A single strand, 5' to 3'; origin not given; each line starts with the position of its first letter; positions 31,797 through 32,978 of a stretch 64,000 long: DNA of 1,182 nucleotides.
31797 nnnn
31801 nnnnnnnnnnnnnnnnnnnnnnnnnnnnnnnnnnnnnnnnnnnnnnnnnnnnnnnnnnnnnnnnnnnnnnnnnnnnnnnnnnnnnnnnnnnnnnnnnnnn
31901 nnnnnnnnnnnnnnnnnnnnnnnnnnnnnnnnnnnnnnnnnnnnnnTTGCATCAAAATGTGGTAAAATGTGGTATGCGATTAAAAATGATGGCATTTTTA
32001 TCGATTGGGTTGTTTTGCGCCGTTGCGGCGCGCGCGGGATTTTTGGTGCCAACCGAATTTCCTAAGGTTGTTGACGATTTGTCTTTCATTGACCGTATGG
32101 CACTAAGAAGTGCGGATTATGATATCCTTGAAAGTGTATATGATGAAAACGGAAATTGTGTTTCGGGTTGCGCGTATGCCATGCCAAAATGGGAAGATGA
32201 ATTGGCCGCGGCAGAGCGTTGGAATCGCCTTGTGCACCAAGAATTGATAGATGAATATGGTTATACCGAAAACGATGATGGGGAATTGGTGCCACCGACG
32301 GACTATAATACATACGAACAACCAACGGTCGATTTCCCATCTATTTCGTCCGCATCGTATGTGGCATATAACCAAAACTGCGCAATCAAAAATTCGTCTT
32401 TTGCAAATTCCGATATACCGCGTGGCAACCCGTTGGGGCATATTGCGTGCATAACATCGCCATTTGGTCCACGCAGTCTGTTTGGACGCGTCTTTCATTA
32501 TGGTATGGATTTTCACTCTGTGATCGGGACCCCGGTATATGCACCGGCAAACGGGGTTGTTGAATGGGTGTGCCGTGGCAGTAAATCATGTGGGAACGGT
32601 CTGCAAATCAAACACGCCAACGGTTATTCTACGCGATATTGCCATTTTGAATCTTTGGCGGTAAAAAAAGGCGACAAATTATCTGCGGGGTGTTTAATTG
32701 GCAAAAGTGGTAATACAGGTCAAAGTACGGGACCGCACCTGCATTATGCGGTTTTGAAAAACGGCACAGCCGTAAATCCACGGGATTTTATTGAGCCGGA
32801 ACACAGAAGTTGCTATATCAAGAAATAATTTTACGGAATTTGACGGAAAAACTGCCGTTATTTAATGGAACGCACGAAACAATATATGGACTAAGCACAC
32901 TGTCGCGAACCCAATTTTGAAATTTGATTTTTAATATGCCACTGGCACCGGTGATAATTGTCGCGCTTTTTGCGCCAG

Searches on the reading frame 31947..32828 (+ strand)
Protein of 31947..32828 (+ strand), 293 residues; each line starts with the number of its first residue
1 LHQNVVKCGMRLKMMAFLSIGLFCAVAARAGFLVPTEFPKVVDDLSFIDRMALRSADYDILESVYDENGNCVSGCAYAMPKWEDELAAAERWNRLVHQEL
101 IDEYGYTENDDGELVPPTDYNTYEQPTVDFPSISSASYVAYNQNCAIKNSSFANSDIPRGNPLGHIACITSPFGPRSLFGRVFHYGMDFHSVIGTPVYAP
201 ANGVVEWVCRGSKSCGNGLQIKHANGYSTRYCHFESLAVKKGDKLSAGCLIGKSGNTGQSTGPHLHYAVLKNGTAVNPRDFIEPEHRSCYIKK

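Call 85: search_protein_families(library=pfam, proteins=[window:31947-32828:+], max_evalue=0.001)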
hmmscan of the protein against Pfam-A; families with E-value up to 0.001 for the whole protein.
window:31947-32828:+ (293 aa): 1 family
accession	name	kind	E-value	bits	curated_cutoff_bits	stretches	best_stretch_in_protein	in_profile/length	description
PF01551.29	Peptidase_M23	-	1.8e-30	105.4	28.7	1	183-278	2-96/96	Peptidase family M23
